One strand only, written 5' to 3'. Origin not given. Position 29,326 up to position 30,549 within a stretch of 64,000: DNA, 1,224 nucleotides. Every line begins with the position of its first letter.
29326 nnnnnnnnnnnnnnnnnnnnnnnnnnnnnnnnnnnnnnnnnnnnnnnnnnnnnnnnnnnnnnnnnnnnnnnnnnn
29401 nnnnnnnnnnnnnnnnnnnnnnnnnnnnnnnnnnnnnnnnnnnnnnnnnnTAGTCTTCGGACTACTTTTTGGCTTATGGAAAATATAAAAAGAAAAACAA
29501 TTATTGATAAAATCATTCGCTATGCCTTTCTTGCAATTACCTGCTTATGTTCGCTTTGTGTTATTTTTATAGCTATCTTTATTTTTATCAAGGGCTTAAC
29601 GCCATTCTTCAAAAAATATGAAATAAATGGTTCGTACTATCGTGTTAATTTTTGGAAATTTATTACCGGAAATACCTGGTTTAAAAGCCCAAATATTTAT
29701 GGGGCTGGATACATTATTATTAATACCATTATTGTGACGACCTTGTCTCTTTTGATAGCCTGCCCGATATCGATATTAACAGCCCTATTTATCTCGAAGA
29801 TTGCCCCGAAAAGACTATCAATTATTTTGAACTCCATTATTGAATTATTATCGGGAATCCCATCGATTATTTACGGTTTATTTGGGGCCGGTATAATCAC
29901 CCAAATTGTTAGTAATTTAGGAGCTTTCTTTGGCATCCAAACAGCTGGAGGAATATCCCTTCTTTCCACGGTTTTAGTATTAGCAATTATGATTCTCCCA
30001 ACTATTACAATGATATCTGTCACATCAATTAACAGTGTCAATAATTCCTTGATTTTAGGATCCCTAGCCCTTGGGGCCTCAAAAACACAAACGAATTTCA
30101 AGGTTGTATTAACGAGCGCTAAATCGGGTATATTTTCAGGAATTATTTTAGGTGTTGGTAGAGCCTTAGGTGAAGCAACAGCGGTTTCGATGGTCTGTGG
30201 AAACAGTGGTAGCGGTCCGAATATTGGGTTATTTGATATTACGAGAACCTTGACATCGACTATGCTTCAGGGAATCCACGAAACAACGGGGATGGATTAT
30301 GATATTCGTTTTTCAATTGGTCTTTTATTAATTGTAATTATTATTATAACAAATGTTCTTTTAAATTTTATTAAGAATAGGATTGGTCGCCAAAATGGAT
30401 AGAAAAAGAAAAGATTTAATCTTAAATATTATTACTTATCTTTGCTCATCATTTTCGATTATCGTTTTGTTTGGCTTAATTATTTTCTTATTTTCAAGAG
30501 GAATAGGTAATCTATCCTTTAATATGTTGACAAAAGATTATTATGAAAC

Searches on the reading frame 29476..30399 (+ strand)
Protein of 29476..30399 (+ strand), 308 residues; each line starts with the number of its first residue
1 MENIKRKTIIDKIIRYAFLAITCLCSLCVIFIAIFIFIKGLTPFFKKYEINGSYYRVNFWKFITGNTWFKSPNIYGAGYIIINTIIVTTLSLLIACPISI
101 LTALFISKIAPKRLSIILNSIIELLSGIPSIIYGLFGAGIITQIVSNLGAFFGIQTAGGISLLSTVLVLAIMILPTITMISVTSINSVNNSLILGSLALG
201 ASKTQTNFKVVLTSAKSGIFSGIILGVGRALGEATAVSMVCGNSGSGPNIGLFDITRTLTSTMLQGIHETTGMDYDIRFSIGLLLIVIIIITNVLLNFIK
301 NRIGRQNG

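Call 64: search_protein_families(library=pfam, proteins=[window:29476-30399:+], max_evalue=0.00001)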
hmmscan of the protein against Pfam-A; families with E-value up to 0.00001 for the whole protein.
window:29476-30399:+ (308 aa): 1 family
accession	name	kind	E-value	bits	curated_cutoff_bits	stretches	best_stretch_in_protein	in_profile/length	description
PF00528.27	BPD_transp_1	-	1.7e-14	54.4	26.4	1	100-303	6-178/184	Binding-protein-dependent transport system inner membrane component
